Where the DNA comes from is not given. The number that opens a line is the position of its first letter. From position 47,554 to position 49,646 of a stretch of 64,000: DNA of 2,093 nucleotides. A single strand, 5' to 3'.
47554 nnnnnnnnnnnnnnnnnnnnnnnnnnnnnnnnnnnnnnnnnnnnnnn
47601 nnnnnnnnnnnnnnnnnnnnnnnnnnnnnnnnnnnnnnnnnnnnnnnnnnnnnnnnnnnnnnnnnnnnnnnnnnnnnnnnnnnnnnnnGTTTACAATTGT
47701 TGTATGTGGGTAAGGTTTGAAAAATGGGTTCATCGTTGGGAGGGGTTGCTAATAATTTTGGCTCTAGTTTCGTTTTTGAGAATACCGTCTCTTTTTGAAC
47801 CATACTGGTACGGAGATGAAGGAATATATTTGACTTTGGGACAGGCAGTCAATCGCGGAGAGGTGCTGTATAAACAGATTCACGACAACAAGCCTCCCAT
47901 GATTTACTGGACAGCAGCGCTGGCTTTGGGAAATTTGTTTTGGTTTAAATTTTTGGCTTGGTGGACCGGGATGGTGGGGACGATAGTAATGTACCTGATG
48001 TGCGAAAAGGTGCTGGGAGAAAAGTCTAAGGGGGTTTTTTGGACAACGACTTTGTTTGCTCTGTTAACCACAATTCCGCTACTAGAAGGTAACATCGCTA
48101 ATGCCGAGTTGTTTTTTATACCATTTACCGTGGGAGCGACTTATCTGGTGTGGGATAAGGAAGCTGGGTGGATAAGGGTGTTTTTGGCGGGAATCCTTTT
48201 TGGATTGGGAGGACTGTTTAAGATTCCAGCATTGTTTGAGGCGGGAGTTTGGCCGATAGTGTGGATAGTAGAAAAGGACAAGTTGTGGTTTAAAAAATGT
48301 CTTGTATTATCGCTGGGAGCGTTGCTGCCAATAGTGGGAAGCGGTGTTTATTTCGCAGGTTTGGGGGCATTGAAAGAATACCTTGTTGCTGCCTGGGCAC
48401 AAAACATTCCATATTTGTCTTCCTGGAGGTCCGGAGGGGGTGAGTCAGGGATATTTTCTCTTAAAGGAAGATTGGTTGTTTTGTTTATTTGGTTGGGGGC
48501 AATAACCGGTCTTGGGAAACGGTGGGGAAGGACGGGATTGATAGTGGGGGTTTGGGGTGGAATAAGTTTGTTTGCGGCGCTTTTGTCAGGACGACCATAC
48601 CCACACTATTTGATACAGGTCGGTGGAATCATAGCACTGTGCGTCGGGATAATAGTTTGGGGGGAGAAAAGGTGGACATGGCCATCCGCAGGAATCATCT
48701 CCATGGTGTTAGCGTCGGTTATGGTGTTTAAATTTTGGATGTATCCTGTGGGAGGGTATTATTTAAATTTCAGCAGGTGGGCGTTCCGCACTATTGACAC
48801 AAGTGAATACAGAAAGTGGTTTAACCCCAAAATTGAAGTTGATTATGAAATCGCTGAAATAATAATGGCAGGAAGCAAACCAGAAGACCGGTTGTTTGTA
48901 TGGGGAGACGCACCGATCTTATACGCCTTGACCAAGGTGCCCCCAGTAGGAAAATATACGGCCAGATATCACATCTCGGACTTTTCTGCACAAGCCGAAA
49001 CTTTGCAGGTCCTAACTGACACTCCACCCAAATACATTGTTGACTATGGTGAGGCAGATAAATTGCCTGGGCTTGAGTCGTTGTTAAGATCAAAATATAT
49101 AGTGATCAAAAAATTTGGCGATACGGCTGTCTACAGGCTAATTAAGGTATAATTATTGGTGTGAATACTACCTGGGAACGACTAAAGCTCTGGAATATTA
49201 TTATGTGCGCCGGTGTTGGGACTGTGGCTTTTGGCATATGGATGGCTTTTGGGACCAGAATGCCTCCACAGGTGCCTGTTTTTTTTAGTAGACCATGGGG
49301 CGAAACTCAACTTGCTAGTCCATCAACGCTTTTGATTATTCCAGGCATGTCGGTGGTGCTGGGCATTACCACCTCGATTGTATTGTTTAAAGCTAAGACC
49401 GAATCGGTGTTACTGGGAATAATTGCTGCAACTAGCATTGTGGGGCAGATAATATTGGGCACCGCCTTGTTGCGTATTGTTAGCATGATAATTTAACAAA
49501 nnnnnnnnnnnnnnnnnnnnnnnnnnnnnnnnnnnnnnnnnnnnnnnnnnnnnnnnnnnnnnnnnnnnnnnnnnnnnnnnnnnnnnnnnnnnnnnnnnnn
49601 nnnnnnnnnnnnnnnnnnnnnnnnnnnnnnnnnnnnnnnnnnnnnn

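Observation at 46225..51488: Co-directional cluster of GT2(QxxRW) + GT-C + small TM + WecA/MraY-like + UbiA-DPPR-like: an arabinogalactan-type lipid-linked glycan pathway in a CPR-like genome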

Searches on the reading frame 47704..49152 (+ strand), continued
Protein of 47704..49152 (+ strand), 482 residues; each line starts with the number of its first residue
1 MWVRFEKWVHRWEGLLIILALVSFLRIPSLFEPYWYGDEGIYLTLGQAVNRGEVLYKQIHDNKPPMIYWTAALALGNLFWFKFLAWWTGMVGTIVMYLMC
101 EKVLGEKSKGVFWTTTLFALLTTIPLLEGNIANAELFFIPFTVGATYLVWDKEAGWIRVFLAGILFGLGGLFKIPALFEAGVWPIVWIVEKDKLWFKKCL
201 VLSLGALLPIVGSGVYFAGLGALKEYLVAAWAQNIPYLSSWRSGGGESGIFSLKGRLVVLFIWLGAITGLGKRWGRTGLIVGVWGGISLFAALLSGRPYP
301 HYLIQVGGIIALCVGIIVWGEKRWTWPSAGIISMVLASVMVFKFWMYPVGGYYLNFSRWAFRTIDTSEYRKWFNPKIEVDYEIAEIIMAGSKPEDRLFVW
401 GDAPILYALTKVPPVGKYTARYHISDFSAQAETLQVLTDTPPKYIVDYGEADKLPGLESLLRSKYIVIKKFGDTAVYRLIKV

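Call 67: search_protein_families(library=pfam, proteins=[L074:558-1403:+, L074:1396-2316:+, L074:2319-2909:+, L074:2851-4836:-, L074:4826-7012:-, L074:6960-7583:-, L074:7601-8368:-, L074:13665-14624:+, L074:15889-16929:-, L074:16969-18024:-], max_evalue=0.001)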
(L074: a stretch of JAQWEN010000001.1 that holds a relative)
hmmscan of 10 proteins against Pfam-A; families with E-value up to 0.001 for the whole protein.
L074:558-1403:+ (281 aa): 2 families
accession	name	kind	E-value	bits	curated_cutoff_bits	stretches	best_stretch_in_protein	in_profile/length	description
PF01116.26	F_bP_aldolase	-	1.9e-55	188.8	25.5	1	3-279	2-276/277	Fructose-bisphosphate aldolase class-II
PF03932.20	CutC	-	0.0007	19.6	23.3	0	24-119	69-165/202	CutC family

L074:1396-2316:+ (306 aa): 1 family
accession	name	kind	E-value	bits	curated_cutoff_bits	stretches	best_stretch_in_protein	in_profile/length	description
PF00294.29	PfkB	-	2.5e-39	135.9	25.8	1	3-298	3-299/302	pfkB family carbohydrate kinase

L074:2319-2909:+ (196 aa): 0 families

L074:2851-4836:- (661 aa): 2 families
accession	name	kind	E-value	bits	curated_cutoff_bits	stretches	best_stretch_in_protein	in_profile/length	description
PF00912.28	Transgly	-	1.6e-62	210.5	27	1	74-252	2-177/178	Transglycosylase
PF00905.27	Transpeptidase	-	1.7e-25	90.3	22.1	1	340-620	1-298/299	Penicillin binding protein transpeptidase domain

L074:4826-7012:- (728 aa): 2 families
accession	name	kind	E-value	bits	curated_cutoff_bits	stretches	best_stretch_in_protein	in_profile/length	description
PF00912.28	Transgly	-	1.6e-60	204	27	1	66-240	2-177/178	Transglycosylase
PF00905.27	Transpeptidase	-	1.5e-17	64.2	22.1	1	328-588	1-265/299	Penicillin binding protein transpeptidase domain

L074:6960-7583:- (207 aa): 1 family
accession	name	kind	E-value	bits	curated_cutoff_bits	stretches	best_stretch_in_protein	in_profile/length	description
PF18915.5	DUF5667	-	1.5e-06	28.9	27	1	75-163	2-94/99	Domain of unknown function (DUF5667)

L074:7601-8368:- (255 aa): 0 families

L074:13665-14624:+ (319 aa): 1 family
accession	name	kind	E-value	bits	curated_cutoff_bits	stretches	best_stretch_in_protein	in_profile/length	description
PF09587.15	PGA_cap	-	1.1e-57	195.9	27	1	56-278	2-255/255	Bacterial capsule synthesis protein PGA_cap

L074:15889-16929:- (346 aa): 2 families
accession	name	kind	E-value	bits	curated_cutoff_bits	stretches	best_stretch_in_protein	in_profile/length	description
PF02800.25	Gp_dh_C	-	2.4e-48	164.1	24.4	1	169-326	1-158/158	Glyceraldehyde 3-phosphate dehydrogenase, C-terminal domain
PF00044.30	Gp_dh_N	-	2e-29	102.2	31.7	1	7-116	1-100/101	Glyceraldehyde 3-phosphate dehydrogenase, NAD binding domain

L074:16969-18024:- (351 aa): 1 family
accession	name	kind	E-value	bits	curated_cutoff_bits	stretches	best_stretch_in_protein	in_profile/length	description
PF00162.24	PGK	-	1.9e-72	244.8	27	2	26-247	7-228/379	Phosphoglycerate kinase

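Call 86: list_cluster_members(proteins=[P0001])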
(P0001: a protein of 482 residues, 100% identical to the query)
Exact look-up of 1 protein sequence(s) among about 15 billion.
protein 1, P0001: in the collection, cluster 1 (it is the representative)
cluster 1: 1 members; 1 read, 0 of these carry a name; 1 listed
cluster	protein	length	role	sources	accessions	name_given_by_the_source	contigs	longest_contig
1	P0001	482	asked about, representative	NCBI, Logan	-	-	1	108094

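Call 87: find_encoding_contigs(protein=P0001, flank=1000, max_places=2)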
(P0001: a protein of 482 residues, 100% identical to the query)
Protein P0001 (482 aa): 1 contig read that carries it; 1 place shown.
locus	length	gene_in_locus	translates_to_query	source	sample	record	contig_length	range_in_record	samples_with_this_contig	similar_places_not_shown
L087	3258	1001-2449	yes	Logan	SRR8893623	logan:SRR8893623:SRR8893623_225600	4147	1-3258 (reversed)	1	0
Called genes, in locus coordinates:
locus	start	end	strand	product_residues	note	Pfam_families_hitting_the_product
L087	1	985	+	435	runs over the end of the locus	PF13632:Glyco_trans_2_3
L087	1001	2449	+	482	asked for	-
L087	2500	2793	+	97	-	-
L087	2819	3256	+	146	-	?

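Call 88: search_protein_families(library=pfam, alignment_id=A1, max_evalue=0.01)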
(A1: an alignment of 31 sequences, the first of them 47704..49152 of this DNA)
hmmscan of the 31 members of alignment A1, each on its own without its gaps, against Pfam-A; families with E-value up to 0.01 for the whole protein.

A. member 1, window:47704-49152:+ (482 aa): 0 families

B. families by the number of members that match (of 31 scanned): 2 families
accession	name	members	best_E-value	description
PF13231.12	PMT_2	14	3e-08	Dolichyl-phosphate-mannose-protein mannosyltransferase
PF09605.15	Trep_Strep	1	0.0031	Hypothetical bacterial integral membrane protein (Trep_Strep)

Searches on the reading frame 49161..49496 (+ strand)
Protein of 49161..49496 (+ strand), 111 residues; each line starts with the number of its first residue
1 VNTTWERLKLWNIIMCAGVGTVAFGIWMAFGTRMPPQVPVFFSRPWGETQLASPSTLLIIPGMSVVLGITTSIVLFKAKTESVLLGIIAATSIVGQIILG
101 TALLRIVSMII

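Call 3: search_protein_families(library=pfam, proteins=[window:49161-49496:+], max_evalue=0.01)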
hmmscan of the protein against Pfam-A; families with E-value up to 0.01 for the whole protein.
window:49161-49496:+ (111 aa): 0 families

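Call 4: search_protein_families(library=ncbifam, proteins=[window:49161-49496:+], max_evalue=0.01)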
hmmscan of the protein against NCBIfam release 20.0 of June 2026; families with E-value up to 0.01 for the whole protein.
window:49161-49496:+ (111 aa): 0 families

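Call 56: search_protein_families(library=pfam, alignment_id=A3, max_evalue=1)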
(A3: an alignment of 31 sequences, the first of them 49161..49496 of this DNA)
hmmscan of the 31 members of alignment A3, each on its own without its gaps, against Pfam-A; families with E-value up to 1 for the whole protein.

A. member 1, window:49161-49496:+ (111 aa): 3 families
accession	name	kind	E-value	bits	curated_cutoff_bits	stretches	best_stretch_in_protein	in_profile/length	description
PF04418.17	DUF543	-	0.025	14.9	24.1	1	56-87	28-59/75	Domain of unknown function (DUF543)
PF07096.16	DUF1358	-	0.15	12.4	23.4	0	16-33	82-99/115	Protein of unknown function (DUF1358)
PF04746.17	DUF575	-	0.32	11.7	25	1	79-104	11-36/101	Protein of unknown function (DUF575)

B. families by the number of members that match (of 31 scanned): 23 families
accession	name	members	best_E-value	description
PF07853.16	DUF1648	5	0.01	Domain of unknown function (DUF1648)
PF02653.21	BPD_transp_2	1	0.002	Branched-chain amino acid transport system / permease component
PF11361.13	DUF3159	1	0.0097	Protein of unknown function (DUF3159)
PF13664.11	DUF4149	1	0.015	Domain of unknown function (DUF4149)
PF04893.22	Yip1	1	0.015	Yip1 domain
PF04418.17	DUF543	1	0.025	Domain of unknown function (DUF543)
PF02537.21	CRCB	1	0.046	CrcB-like protein, Camphor Resistance (CrcB)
PF19857.4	DUF6332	1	0.055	Family of unknown function (DUF6332)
PF07884.19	VKOR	1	0.057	Vitamin K epoxide reductase family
PF07096.16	DUF1358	1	0.15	Protein of unknown function (DUF1358)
PF00335.26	Tetraspanin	1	0.18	Tetraspanin family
PF17431.7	YpmT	1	0.29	Uncharacterized YmpT-like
PF05677.18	DUF818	1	0.29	Chlamydia CHLPS protein (DUF818)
PF04746.17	DUF575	1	0.32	Protein of unknown function (DUF575)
PF04246.17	RseC_MucC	1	0.39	Positive regulator of sigma(E), RseC/MucC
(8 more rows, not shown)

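Call 57: search_solved_structures(query=A3, max_evalue=10)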
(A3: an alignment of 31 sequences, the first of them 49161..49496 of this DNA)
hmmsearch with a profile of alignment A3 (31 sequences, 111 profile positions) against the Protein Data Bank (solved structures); distinct sequences matched with E-value up to 10: 0.

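Call 81: search_protein_representatives(protein=window:49161-49496:+)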
Query: 111 residues. Proteins with E-value up to 0.001 (for the whole library): 399; up to 1e-10: 25; up to 1e-30: 1. The best 150 are listed.
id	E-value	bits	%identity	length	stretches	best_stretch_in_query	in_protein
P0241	3.8e-52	191.2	100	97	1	15-111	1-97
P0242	6.2e-18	81.2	43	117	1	6-110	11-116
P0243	2.7e-16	75.9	42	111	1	6-111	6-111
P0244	2.7e-15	72.7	43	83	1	30-110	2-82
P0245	3.1e-15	72.5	41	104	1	12-110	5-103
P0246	9.7e-15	70.9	40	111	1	11-110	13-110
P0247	5.2e-14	68.6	37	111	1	2-111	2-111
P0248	8.6e-14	67.9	40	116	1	6-109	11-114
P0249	1.1e-13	67.5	40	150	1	6-110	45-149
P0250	1.4e-13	67.2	39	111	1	11-110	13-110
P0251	1.9e-13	66.8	41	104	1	20-111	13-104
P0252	1.1e-12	64.4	34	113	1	7-111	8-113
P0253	1.7e-12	63.7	38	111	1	6-110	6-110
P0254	1.9e-12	63.6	37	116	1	7-110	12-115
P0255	4.1e-12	62.5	35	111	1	6-109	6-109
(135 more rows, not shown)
